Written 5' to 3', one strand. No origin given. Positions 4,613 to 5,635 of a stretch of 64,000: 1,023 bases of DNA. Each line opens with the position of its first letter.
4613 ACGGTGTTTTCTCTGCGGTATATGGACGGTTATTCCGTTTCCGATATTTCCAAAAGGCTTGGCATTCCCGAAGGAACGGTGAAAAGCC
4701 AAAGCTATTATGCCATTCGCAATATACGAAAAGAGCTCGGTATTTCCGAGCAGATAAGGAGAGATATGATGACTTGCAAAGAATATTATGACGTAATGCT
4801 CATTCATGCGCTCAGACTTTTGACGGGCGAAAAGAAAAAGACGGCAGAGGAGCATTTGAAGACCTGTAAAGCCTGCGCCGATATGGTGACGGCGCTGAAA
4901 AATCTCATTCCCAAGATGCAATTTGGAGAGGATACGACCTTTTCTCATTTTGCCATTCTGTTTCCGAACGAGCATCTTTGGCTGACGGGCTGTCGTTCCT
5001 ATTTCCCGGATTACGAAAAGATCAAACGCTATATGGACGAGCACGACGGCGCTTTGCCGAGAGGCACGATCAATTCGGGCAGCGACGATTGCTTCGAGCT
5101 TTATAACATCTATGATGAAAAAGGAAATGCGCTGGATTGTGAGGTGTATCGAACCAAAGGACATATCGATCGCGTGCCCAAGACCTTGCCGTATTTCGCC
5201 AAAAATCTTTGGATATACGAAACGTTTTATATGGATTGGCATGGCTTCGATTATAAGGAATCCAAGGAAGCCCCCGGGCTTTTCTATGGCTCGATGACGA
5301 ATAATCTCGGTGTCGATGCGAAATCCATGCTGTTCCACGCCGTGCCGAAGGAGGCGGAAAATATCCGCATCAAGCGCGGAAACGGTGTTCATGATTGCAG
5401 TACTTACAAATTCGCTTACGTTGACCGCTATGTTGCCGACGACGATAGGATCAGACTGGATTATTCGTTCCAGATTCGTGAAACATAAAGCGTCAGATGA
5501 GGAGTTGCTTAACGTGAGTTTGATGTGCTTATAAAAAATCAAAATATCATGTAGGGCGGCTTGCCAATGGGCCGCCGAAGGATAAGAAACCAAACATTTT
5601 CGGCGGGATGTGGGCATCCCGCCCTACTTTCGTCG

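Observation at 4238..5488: ECF sigma factor and zf-HC2 anti-sigma domain in one reading frame, with a retained internal RBS and ATG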

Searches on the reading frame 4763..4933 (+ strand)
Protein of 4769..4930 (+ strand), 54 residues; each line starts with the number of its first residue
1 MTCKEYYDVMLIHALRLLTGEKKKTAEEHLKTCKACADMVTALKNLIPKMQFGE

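Call 54: search_solved_structures(query=window:4769-4930:+, max_evalue=10, show_alignments=3)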
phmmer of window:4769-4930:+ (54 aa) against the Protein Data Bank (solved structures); distinct sequences matched with E-value up to 10: 8.
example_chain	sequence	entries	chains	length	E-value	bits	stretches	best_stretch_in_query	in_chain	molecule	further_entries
2kve_A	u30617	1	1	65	0.44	14.4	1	7-49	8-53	Mesencephalic astrocyte-derived neurotrophic factor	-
2xv9_A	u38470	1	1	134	3.6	11.5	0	4-35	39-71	ABA-1A1 REPEAT UNIT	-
8w59_A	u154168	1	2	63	4.8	11.1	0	29-41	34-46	E3 ubiquitin-protein ligase XIAP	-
4ic3_A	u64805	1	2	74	5.1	11.1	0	29-41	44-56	E3 ubiquitin-protein ligase XIAP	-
5o6t_A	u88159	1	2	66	5.1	11.1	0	29-41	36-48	E3 ubiquitin-protein ligase XIAP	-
8w5a_A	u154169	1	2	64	5.5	11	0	29-41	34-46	E3 ubiquitin-protein ligase XIAP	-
4ic2_A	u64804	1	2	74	7.1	10.6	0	29-41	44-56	E3 ubiquitin-protein ligase XIAP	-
2ecg_A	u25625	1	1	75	7.1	10.6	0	29-41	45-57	Baculoviral IAP repeat-containing protein 4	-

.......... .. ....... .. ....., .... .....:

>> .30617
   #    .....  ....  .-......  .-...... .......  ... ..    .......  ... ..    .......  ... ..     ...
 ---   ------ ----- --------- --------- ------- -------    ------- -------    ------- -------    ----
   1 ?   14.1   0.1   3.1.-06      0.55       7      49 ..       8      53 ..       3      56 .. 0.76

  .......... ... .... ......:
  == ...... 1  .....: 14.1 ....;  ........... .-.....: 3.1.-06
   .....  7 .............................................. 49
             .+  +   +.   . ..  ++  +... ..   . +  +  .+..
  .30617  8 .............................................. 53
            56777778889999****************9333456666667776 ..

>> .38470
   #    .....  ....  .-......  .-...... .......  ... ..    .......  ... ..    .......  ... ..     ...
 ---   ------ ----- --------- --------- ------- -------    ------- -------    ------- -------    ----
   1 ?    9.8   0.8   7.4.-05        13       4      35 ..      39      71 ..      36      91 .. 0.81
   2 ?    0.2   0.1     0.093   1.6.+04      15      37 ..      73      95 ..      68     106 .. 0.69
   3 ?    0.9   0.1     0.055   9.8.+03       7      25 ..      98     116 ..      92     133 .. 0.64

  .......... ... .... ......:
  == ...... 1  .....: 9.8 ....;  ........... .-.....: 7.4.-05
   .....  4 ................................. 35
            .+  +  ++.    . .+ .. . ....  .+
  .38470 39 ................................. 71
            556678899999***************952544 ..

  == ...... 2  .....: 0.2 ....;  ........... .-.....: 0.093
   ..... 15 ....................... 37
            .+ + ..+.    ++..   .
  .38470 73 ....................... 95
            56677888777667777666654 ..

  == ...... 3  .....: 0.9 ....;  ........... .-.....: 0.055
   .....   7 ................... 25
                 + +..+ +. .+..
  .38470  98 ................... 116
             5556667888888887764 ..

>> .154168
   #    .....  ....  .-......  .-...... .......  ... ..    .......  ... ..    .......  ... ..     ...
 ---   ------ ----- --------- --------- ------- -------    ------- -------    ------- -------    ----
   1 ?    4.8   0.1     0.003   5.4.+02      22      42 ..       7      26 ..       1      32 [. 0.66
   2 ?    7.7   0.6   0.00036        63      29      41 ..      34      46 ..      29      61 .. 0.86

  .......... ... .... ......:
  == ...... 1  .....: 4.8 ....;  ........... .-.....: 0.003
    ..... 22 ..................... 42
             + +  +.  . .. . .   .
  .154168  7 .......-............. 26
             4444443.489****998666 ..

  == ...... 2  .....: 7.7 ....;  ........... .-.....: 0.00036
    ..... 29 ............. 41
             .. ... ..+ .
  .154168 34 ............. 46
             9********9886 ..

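Call 79: search_solved_structures(query=A4, max_evalue=10, show_alignments=3)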
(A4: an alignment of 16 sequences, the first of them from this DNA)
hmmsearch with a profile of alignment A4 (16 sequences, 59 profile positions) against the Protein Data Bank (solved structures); distinct sequences matched with E-value up to 10: 10.
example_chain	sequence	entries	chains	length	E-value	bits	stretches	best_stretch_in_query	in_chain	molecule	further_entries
3hug_B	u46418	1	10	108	0.00049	23.4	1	17-47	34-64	PROBABLE CONSERVED MEMBRANE PROTEIN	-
2q1z_B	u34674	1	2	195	0.0061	19.9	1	13-49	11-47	Anti-Sigma factor ChrR, transcriptional activator ChrR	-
2z2s_B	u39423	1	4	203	0.0065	19.8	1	13-49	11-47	Anti-Sigma factor ChrR, transcriptional activator ChrR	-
5wuq_C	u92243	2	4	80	0.033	17.5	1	5-42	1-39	Anti-sigma-W factor RsiW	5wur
8rlz_A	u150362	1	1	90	0.41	14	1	13-41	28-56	Antisigma factor DdvA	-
6fqq_A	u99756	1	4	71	0.52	13.7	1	14-54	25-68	Homeobox protein TGIF1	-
9if7_LR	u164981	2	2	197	0.52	13.7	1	6-29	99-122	CWF21 domain-containing protein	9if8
2lk2_A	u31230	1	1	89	0.84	13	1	15-54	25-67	Homeobox protein TGIF1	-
6fqp_A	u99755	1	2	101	1.2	12.5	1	20-54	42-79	Homeobox protein TGIF1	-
8b1v_A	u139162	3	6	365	1.4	12.3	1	21-54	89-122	Dihydroprecondylocarpine acetate synthase 2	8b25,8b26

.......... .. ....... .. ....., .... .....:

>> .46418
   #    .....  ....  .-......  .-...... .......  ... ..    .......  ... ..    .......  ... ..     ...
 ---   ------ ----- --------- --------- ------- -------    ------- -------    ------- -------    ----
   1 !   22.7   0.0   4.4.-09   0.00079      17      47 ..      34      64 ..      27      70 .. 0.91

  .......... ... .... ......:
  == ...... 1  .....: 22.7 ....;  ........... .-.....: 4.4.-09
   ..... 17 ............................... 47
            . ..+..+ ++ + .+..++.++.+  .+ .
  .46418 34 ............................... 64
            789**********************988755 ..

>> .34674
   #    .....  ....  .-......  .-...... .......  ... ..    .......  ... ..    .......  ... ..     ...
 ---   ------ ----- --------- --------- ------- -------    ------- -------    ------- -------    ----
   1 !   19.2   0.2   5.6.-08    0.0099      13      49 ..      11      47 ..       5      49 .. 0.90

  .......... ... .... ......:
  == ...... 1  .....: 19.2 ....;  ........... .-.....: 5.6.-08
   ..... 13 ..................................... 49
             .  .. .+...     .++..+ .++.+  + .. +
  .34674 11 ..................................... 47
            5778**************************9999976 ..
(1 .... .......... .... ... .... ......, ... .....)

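Call 80: search_protein_families(library=pfam, alignment_id=A4, max_evalue=0.1)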
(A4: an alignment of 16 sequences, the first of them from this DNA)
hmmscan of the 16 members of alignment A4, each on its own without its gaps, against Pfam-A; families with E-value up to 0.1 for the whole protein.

A. member 1, seq(57 aa): 2 families
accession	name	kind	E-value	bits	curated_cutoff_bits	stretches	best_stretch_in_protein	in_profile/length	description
PF13490.11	zf-HC2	-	0.0057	17.2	22.2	1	15-39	11-35/35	Putative zinc-finger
PF19026.7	UBA_HYPK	-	0.089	12.6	27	0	25-49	19-41/41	HYPK UBA domain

B. families by the number of members that match (of 16 scanned): 11 families
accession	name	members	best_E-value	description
PF13490.11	zf-HC2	16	3.8e-08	Putative zinc-finger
PF09034.15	TRADD_N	2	0.031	TRADD, N-terminal domain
PF19668.4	DUF6171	1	0.026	Family of unknown function (DUF6171)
PF05397.17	Med15_fungi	1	0.032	Mediator complex subunit 15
PF05184.20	SapB_1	1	0.048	Saposin-like type B, region 1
PF24104.1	At5g52880_ARM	1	0.059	F-box protein At5g52880 ARM repeat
PF14424.12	Toxin-deaminase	1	0.069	The BURPS668_1122 family of deaminases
PF02150.21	Zn_ribbon_RPB9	1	0.079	RNA polymerases M/15 Kd subunit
PF18517.6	LZ3wCH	1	0.087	Leucine zipper with capping helix domain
PF19026.7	UBA_HYPK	1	0.089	HYPK UBA domain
PF11641.13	Antigen_Bd37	1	0.093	Glycosylphosphatidylinositol-anchored merozoite surface protein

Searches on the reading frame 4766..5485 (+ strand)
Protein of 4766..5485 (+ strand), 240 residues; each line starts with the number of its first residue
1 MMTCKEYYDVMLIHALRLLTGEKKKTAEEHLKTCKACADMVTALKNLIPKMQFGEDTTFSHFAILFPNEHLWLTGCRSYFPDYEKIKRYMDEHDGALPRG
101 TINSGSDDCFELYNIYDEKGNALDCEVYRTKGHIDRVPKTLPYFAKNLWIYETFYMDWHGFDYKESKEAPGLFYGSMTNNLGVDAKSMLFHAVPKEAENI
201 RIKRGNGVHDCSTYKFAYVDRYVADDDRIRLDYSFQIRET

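Call 7: search_protein_families(library=pfam, proteins=[window:4766-5485:+], max_evalue=1)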
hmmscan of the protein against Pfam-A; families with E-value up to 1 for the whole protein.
window:4766-5485:+ (240 aa): 1 family
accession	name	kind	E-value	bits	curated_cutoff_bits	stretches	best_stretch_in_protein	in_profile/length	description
PF13490.11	zf-HC2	-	0.036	14.6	22.2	1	15-38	12-35/35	Putative zinc-finger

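Call 8: search_protein_families(library=ncbifam, proteins=[window:4766-5485:+], max_evalue=1)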
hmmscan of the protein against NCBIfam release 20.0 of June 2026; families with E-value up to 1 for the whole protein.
window:4766-5485:+ (240 aa): 1 family
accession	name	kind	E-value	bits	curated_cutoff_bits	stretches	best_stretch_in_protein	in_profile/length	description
NF052375.1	antisigma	equivalog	0.28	11.2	100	1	15-46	6-37/217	anti-sigma factor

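Call 63: search_protein_representatives(protein=window:4769-5485:+)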
Query: 239 residues. Proteins with E-value up to 0.001 (for the whole library): 64; up to 1e-10: 54; up to 1e-30: 9. The best 64 are listed.
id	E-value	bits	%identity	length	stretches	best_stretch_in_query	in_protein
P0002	2.3e-61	223.9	87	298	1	1-114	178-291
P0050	2.3e-41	158.4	37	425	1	1-235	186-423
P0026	6.3e-40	153.7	39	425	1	1-235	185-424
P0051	1.5e-35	139.4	36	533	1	1-234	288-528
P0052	9.2e-35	136.8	36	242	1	1-235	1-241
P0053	1.1e-33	133.2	38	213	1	1-205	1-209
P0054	3.5e-33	131.6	34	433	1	1-234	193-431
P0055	6.4e-33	130.8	37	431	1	1-237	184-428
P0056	6.8e-31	124.1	33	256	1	1-234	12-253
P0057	3.2e-30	121.9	34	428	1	1-234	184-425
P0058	4.3e-28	114.9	33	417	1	1-235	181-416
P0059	1.0e-27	113.7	35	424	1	1-236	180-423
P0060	1.8e-27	112.9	34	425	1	1-230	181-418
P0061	1.0e-26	110.4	40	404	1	1-235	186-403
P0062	3.7e-26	108.6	42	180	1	73-234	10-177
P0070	2.2e-23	99.5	30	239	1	1-236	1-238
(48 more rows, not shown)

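Call 65: find_encoding_contigs(protein=P0052, flank=2500, max_places=3)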
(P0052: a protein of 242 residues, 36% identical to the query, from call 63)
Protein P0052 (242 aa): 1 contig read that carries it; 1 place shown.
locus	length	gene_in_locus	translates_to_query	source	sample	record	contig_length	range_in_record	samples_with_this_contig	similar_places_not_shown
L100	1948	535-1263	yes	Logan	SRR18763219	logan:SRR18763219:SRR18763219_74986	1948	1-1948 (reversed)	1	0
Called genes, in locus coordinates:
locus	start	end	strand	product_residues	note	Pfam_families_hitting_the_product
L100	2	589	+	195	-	?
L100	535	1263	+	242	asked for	-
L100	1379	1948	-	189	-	?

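Call 66: find_encoding_contigs(protein=P0070, flank=2500, max_places=3)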
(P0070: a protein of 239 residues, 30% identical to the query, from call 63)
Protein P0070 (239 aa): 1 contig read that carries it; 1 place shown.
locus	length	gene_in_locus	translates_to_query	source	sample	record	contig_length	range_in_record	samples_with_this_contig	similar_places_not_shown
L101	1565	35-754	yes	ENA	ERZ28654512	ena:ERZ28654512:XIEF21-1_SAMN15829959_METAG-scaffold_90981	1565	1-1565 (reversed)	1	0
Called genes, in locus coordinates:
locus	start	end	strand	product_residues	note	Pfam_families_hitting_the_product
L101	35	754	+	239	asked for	PF13490:zf-HC2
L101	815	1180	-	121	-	PF07892:DUF1667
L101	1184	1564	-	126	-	?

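Call 96: find_homologous_proteins(query=A5, max_evalue=0.001)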
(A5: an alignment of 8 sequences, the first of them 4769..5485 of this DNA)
Query A5 (8 sequences) (239 aa, profile of the alignment): 19 proteins with E <= 0.001 among 2007 candidates.
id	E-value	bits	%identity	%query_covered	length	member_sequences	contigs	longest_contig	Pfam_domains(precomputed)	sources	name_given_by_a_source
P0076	2.2e-99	350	27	99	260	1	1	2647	-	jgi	jgi:hypothetical protein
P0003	3.8e-99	349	67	99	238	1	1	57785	-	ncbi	-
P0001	3.2e-98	346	98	100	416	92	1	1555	PF04545.23,PF04542.21,PF08281.19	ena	-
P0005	5.3e-88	313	44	98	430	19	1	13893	PF04545.23,PF04542.21,PF08281.19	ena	-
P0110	2.2e-87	310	38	99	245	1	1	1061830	PF13490.12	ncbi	ncbi:MAG: zf-HC2 domain-containing protein [Eubacteriales bacterium]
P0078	5.9e-87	309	27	97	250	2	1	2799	PF13490.12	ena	-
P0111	3.6e-86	306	40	98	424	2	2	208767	PF04545.23,PF04542.21,PF08281.19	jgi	jgi:RNA polymerase sigma-70 factor (ECF subfamily)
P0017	1.2e-85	305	42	98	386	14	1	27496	PF04545.23,PF04542.21,PF08281.19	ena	-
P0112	4.7e-85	303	41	98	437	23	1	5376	PF04545.23,PF04542.21,PF08281.19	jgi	-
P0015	2.2e-83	297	44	98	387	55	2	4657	PF13490.12,PF04545.23,PF08281.19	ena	-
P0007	1.8e-81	291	43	98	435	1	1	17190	PF13490.12,PF04545.23,PF04542.21,PF08281.19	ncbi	-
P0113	5.3e-78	280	39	98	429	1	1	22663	PF04545.23,PF04542.21,PF08281.19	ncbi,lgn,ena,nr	ncbi:MAG: hypothetical protein CVU97_03545 [Firmicutes bacterium HGW-Firmicutes-21]|nr:MAG: hypothet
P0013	1.8e-74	268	40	98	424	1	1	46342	PF04545.23,PF04542.21,PF08281.19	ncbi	-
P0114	1.4e-73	265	38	98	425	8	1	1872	PF13490.12,PF07638.18,PF04545.23,PF04542.21,PF08281.19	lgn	-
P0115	2.1e-70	255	41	92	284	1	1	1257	-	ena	-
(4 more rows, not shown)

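Call 97: find_encoding_contigs(protein=P0110, flank=3000, max_places=2)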
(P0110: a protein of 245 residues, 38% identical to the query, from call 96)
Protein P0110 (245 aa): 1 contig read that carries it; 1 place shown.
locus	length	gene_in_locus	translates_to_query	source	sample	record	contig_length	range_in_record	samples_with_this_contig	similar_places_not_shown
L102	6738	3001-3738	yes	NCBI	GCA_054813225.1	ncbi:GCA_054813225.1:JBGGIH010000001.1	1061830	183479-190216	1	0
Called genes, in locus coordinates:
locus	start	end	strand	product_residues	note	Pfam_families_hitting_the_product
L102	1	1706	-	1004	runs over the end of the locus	-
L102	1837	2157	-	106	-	-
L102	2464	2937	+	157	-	PF04542:Sigma70_r2, PF08281:Sigma70_r4_2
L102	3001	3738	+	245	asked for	PF13490:zf-HC2 (weak)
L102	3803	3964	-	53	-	-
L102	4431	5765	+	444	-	PF00724:Oxidored_FMN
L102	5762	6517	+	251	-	PF00106:adh_short, PF08659:KR, PF13561:adh_short_C2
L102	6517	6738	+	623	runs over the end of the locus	PF00890:FAD_binding_2, PF07992:Pyr_redox_2 (faint)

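Call 99: search_protein_families(library=pfam, alignment_id=A5, max_evalue=1)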
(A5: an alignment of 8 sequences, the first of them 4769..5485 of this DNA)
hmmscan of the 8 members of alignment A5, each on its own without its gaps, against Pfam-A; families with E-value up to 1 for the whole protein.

A. member 1, window:4769-5485:+ (239 aa): 1 family
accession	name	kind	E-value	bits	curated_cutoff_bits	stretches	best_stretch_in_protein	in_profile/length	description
PF13490.11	zf-HC2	-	0.035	14.6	22.2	1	14-37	12-35/35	Putative zinc-finger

B. families by the number of members that match (of 8 scanned): 3 families
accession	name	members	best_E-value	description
PF13490.11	zf-HC2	7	2.5e-08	Putative zinc-finger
PF11645.14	PDDEXK_5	1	0.022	PD-(D/E)XK endonuclease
PF06467.20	zf-FCS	1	0.087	MYM-type Zinc finger with FCS sequence motif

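Call 100: search_solved_structures(query=A5, max_evalue=10)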
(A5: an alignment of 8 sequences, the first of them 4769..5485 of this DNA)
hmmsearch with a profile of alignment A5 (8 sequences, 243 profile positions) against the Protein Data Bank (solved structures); distinct sequences matched with E-value up to 10: 7.
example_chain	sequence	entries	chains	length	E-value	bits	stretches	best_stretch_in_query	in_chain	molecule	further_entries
3hug_B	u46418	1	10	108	0.0042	19.7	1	13-47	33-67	PROBABLE CONSERVED MEMBRANE PROTEIN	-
2q1z_B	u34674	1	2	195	0.063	15.8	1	10-51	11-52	Anti-Sigma factor ChrR, transcriptional activator ChrR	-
2z2s_B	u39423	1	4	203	0.068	15.7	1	10-51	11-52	Anti-Sigma factor ChrR, transcriptional activator ChrR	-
5wuq_C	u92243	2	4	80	0.092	15.3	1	3-41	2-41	Anti-sigma-W factor RsiW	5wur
5zke_B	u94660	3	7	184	0.15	14.6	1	63-119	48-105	Aminoacyl tRNA Synthetase Complex-Interacting Multifunctional Protein p43 | Aminoacyl-tRNA synthetase-interacting multifunctional protein p43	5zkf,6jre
5int_A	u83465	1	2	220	0.22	14.1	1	73-146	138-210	Phosphopantothenate--cysteine ligase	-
8b1v_A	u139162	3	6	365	1.3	11.6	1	18-52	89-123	Dihydroprecondylocarpine acetate synthase 2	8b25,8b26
